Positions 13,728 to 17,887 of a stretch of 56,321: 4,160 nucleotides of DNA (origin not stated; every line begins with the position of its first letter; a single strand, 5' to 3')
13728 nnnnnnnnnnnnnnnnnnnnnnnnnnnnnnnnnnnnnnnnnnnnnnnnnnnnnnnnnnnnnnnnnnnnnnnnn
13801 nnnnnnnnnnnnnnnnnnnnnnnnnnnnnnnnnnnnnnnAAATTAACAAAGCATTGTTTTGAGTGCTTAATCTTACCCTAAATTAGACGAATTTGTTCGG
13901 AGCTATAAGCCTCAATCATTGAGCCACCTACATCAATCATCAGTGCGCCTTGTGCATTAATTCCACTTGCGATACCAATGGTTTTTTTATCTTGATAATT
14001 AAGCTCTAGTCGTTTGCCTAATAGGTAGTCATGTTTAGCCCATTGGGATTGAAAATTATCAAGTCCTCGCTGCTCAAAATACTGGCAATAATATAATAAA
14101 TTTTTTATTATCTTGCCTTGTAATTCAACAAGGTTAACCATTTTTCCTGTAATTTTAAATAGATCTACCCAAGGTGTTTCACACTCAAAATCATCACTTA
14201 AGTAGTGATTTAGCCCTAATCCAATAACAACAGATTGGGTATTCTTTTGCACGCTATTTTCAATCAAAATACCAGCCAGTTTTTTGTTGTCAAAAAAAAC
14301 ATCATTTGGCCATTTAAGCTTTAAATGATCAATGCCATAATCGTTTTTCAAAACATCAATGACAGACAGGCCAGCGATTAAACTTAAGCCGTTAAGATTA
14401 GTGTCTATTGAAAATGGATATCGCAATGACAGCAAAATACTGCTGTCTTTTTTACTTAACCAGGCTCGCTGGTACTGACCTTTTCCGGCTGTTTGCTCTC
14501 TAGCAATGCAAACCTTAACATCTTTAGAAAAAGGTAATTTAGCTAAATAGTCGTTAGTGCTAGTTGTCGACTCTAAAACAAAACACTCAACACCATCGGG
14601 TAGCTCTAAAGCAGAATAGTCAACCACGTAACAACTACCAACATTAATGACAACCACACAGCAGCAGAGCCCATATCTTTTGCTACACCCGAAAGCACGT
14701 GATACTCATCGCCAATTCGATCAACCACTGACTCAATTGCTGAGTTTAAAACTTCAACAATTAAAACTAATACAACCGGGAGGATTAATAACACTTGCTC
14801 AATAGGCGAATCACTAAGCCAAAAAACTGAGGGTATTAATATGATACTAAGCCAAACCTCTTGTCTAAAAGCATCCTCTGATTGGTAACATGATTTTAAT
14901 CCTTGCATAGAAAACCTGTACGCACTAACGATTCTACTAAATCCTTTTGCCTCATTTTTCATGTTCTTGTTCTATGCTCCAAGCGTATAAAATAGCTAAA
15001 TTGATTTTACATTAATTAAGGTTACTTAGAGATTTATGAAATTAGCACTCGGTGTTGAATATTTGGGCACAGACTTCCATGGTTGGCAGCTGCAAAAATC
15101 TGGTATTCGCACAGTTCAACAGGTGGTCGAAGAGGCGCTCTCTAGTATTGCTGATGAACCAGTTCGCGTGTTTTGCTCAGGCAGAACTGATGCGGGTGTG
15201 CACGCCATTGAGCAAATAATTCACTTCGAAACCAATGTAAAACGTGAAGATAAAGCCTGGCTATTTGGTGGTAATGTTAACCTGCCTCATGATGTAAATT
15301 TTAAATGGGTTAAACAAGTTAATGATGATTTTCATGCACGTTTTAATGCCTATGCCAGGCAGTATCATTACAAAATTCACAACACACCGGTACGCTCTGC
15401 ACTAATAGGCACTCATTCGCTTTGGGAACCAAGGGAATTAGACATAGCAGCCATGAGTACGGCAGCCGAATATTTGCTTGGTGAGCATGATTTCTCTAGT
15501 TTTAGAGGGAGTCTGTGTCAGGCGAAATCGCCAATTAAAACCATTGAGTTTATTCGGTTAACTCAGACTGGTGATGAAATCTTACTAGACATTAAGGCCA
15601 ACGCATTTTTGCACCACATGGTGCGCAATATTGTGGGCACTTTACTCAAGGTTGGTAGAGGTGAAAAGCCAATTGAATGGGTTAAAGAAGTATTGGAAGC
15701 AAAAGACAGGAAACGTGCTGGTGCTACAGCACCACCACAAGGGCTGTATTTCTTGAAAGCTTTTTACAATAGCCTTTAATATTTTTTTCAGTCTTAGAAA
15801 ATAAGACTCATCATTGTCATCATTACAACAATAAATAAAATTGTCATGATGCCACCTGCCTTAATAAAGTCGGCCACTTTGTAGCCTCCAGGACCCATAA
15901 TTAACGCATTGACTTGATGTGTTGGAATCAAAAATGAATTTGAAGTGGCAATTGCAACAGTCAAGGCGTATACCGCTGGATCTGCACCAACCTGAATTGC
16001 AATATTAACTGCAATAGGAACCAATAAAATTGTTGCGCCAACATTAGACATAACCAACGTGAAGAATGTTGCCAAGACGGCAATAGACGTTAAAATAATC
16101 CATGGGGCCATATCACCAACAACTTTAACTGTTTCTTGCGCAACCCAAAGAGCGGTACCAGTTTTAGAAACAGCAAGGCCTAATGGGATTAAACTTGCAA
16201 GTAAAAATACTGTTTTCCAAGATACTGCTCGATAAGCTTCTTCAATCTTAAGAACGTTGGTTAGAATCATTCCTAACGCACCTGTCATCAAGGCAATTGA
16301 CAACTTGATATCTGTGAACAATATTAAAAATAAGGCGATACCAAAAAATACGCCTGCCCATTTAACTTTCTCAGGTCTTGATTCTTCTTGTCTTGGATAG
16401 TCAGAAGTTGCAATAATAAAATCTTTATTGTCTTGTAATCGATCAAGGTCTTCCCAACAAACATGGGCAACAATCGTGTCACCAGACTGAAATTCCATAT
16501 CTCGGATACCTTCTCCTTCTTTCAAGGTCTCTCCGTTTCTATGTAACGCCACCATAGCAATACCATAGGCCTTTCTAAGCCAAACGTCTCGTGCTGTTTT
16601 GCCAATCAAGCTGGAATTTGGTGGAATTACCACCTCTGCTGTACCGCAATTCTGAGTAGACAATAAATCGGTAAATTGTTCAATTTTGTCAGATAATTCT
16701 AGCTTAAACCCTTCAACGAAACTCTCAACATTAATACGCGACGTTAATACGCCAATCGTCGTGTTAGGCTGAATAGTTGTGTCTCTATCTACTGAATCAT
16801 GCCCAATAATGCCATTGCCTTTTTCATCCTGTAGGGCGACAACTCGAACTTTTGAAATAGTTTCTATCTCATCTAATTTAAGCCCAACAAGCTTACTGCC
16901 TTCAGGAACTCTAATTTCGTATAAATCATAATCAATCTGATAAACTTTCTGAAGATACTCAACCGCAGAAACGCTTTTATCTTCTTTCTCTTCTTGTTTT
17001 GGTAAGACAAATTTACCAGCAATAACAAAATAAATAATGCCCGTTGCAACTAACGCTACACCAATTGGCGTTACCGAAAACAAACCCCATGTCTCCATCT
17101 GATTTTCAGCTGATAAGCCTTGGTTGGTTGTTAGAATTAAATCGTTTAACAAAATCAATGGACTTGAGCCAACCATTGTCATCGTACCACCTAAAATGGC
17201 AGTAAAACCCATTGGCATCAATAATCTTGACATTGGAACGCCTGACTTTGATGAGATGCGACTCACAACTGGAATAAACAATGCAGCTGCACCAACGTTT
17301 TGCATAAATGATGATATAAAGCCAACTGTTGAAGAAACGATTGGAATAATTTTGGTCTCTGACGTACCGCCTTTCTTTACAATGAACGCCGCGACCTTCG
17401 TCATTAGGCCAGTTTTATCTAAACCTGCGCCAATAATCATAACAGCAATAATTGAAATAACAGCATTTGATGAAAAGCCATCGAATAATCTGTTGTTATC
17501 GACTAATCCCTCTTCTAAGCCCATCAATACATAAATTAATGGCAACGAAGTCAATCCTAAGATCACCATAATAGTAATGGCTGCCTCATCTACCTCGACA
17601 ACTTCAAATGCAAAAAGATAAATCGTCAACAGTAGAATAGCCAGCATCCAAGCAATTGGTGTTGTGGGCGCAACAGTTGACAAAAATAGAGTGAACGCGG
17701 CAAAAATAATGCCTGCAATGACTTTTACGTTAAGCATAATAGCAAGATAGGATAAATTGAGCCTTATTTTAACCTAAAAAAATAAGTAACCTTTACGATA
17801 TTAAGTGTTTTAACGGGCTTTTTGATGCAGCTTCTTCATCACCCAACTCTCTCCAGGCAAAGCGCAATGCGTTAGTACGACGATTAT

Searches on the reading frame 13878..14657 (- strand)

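Call 42: search_protein_families(library=pfam, proteins=[window:13878-14657:-], max_evalue=0.001)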
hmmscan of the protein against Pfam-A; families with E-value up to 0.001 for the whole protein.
window:13878-14657:- (259 aa): 1 family
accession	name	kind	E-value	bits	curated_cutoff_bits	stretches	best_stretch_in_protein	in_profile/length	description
PF03099.24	BPL_LplA_LipB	-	3.2e-19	69.6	21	1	28-150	2-133/133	Biotin/lipoate A/B protein ligase family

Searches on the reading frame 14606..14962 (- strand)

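Call 42: search_protein_families(library=pfam, proteins=[window:14606-14962:-], max_evalue=0.001)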
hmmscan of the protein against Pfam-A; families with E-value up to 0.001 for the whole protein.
window:14606-14962:- (118 aa): 1 family
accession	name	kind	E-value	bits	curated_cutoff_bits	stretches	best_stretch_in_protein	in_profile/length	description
PF01219.24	DAGK_prokar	-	1e-33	115.6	22.3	1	17-117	2-102/102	Prokaryotic diacylglycerol kinase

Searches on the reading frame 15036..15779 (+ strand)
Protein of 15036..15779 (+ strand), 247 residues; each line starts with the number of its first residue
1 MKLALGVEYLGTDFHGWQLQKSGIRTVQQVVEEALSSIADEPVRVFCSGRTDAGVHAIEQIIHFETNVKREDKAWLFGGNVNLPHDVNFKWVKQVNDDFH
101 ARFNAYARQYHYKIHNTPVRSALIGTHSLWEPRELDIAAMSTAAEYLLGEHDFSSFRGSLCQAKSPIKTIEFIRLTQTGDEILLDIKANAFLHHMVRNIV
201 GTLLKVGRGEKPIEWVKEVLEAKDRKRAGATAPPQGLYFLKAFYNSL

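Call 4: search_protein_families(library=pfam, proteins=[window:15036-15779:+], max_evalue=0.01)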
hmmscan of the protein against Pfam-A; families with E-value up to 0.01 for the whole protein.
window:15036-15779:+ (247 aa): 1 family
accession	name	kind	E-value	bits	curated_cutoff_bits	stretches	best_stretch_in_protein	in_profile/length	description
PF01416.25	PseudoU_synth_1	-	3.5e-46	156.6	23.3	2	143-245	1-108/108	tRNA pseudouridine synthase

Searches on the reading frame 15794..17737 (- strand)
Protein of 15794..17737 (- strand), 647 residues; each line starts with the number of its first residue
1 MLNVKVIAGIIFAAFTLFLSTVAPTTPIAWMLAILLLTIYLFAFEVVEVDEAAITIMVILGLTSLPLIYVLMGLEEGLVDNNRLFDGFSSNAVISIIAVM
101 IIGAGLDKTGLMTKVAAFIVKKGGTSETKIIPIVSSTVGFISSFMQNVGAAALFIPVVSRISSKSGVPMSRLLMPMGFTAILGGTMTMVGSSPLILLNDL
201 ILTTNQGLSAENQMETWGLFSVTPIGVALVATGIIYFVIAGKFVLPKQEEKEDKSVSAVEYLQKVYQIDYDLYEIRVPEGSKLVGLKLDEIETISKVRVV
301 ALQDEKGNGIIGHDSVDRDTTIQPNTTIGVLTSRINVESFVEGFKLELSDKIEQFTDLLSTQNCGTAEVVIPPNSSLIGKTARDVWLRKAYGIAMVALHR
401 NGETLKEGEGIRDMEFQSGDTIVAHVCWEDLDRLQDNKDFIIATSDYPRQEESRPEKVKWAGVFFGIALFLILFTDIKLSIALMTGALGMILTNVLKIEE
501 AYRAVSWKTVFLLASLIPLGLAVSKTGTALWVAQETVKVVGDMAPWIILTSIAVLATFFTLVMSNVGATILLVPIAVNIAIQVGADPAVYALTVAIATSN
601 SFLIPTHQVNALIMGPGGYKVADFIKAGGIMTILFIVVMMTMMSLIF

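Call 4: search_protein_families(library=pfam, proteins=[window:15794-17737:-], max_evalue=0.01)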
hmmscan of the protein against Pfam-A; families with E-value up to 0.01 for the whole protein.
window:15794-17737:- (647 aa): 3 families
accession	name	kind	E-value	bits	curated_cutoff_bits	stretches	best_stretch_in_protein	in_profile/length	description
PF03600.22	CitMHS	-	3.2e-74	250.5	31.9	1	40-595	2-336/336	Citrate transporter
PF02080.26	TrkA_C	-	6e-16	58.5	27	2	272-341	1-67/71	TrkA-C domain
PF00939.25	Na_sulph_symp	-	3.8e-12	46.4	27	1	481-643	295-462/472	Sodium:sulfate symporter transmembrane region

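Call 52: search_protein_families(library=ncbifam, proteins=[window:15794-17737:-], max_evalue=0.00001)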
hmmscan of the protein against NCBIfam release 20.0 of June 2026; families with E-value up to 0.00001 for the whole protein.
window:15794-17737:- (647 aa): 1 family
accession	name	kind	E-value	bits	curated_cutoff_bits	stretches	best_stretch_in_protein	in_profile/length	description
TIGR00785.1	dass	subfamily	2.2e-34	118.9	198.6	2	474-644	267-441/444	DASS family sodium-coupled anion symporter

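Call 61: find_homologous_proteins(query=window:15794-17737:-, max_evalue=1e-50)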
Query window:15794-17737:- (647 aa): 8000 proteins with E <= 1e-50 among 8000 candidates; the best 120 are listed.
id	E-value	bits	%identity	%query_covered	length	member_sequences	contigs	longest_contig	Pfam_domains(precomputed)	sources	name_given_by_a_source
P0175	0.0e+0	1376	100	100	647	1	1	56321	PF00939.26,PF02080.27,PF03600.23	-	-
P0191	0.0e+0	1349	97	100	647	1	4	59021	PF00939.26,PF02080.27,PF03600.23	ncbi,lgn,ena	-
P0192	0.0e+0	1349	97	100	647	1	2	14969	PF00939.26,PF02080.27,PF03600.23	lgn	-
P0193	0.0e+0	1347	97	100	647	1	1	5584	PF00939.26,PF02080.27,PF03600.23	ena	-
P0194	0.0e+0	1347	97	100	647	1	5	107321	PF00939.26,PF02080.27,PF03600.23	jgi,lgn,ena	-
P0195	0.0e+0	1347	97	100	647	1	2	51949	PF00939.26,PF02080.27,PF03600.23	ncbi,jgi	-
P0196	0.0e+0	1347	97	100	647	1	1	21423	PF00939.26,PF02080.27,PF03600.23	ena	-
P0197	0.0e+0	1346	97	100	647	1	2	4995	PF00939.26,PF02080.27,PF03600.23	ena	-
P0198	0.0e+0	1262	90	100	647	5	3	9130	PF00939.26,PF02080.27,PF03600.23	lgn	-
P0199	0.0e+0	1214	85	100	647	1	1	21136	PF00939.26,PF02080.27,PF03600.23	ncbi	-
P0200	0.0e+0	1214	87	100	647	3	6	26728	PF00939.26,PF02080.27,PF03600.23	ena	-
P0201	0.0e+0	1198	85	100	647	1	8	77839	PF00939.26,PF02080.27,PF03600.23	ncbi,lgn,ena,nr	ncbi:MAG: SLC13 family permease [Proteobacteria bacterium]|nr:SLC13 family permease [Pseudomonadota 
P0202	0.0e+0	1198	85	100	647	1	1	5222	PF00939.26,PF02080.27,PF03600.23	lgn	-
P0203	0.0e+0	1193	84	100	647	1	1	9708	PF00939.26,PF02080.27,PF03600.23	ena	-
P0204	0.0e+0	1193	84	100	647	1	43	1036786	PF00939.26,PF02080.27,PF03600.23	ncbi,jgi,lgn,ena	jgi:di/tricarboxylate transporter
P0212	0.0e+0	1187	84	100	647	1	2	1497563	PF00939.26,PF02080.27,PF03600.23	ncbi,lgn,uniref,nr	ncbi:SLC13 family permease [Candidatus Thioglobus autotrophicus]|uniref:SLC13 family permease n=1 Ta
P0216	0.0e+0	1185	83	100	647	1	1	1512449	PF00939.26,PF02080.27,PF03600.23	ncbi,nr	ncbi:SLC13 family permease [Candidatus Thioglobus autotrophicus]|nr:SLC13 family permease [Candidatu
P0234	0.0e+0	1118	80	100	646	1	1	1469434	PF00939.26,PF02080.27,PF03600.23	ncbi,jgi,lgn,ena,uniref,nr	ncbi:SLC13 family permease [Bathymodiolus septemdierum thioautotrophic gill symbiont]|uniref:Divalen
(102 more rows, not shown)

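Call 62: find_encoding_contigs(protein=P0216, flank=8000, max_places=1)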
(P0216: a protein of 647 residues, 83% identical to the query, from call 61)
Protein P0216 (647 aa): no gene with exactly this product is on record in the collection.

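Call 63: find_encoding_contigs(protein=P0234, flank=8000, max_places=1)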
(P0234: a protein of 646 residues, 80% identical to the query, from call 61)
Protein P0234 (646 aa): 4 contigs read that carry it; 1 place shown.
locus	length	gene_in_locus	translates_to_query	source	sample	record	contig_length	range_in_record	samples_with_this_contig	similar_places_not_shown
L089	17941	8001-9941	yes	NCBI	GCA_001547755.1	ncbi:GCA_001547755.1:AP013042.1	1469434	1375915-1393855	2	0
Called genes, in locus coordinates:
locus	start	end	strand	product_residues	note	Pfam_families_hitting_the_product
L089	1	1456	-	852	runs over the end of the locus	PF11791:Aconitase_B_N, PF06434:Aconitase_2_N, PF00330:Aconitase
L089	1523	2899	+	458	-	PF00206:Lyase_1, PF08328:ASL_C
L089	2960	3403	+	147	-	PF00886:Ribosomal_S16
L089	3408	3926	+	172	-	PF01782:RimM, PF05239:PRC, PF24986:PRC_RimM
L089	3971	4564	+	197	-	PF00484:Pro_CA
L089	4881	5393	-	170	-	-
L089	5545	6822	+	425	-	PF00872:Transposase_mut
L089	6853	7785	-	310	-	-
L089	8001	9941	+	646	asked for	PF03600:CitMHS, PF02080:TrkA_C, PF00939:Na_sulph_symp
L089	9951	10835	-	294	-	PF00126:HTH_1, PF03466:LysR_substrate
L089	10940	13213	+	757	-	PF08267:Meth_synt_1, PF01717:Meth_synt_2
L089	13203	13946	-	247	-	PF01416:PseudoU_synth_1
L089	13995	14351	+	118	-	PF01219:DAGK_prokar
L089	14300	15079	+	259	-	PF03099:BPL_LplA_LipB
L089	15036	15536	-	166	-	PF04519:Bactofilin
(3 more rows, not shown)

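Call 64: find_encoding_contigs(protein=P0212, flank=8000, max_places=1)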
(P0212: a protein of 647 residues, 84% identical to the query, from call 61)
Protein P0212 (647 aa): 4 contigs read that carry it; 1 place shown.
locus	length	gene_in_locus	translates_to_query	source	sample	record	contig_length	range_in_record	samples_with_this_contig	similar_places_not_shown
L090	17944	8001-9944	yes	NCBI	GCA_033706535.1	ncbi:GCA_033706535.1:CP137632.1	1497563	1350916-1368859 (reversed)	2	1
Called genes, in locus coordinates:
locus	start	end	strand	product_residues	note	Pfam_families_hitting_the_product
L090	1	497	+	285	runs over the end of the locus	PF14257:DUF4349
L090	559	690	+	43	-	-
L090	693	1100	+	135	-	PF08808:RES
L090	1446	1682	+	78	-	PF00830:Ribosomal_L28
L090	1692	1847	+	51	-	PF00471:Ribosomal_L33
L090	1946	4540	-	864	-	PF11791:Aconitase_B_N, PF06434:Aconitase_2_N, PF00330:Aconitase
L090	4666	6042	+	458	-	PF00206:Lyase_1, PF08328:ASL_C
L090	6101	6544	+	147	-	PF00886:Ribosomal_S16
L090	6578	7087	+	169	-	PF01782:RimM, PF05239:PRC, PF24986:PRC_RimM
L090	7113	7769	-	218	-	PF00484:Pro_CA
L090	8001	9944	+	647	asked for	PF03600:CitMHS, PF02080:TrkA_C (weak), PF00939:Na_sulph_symp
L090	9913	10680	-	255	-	PF01416:PseudoU_synth_1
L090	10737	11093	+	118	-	PF01219:DAGK_prokar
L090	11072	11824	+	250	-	PF03099:BPL_LplA_LipB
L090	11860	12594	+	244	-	PF00005:ABC_tran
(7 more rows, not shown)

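Call 65: find_encoding_contigs(protein=P0194, flank=10000, max_places=3)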
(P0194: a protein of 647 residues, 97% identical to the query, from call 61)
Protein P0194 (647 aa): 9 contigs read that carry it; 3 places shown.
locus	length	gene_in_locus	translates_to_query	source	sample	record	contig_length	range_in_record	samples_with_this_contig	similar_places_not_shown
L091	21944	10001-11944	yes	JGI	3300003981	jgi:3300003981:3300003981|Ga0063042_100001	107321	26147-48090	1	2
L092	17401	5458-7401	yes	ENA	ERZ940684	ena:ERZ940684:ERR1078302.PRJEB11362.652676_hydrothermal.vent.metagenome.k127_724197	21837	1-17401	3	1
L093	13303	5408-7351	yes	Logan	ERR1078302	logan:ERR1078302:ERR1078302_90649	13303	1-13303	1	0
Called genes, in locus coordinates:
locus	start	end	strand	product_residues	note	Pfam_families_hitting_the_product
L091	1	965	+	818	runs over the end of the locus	PF12288:CsoS2_M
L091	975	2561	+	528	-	PF20687:CsoSCA_N, PF20686:CsoSCA_cat, PF08936:CsoSCA_C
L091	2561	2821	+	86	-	PF03319:EutN_CcmL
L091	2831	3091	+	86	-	PF03319:EutN_CcmL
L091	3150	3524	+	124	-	PF00210:Ferritin, PF02915:Rubrerythrin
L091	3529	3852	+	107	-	PF01329:Pterin_4a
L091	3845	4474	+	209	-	PF01656:CbiA, PF07015:VirC1 (faint), PF09140:MipZ (faint), PF10609:ParA (weak), PF13614:AAA_31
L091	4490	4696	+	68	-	-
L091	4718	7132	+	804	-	-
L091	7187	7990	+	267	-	PF12774:AAA_6 (faint), PF07728:AAA_5, PF08406:CbbQ_C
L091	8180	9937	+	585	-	PF00916:Sulfate_transp, PF01740:STAS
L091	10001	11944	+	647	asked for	PF03600:CitMHS, PF02080:TrkA_C, PF00939:Na_sulph_symp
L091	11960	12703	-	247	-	PF01416:PseudoU_synth_1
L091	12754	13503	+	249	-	PF03099:BPL_LplA_LipB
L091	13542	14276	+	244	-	PF00005:ABC_tran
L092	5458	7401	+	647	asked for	PF03600:CitMHS, PF02080:TrkA_C, PF00939:Na_sulph_symp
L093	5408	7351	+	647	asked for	PF03600:CitMHS, PF02080:TrkA_C, PF00939:Na_sulph_symp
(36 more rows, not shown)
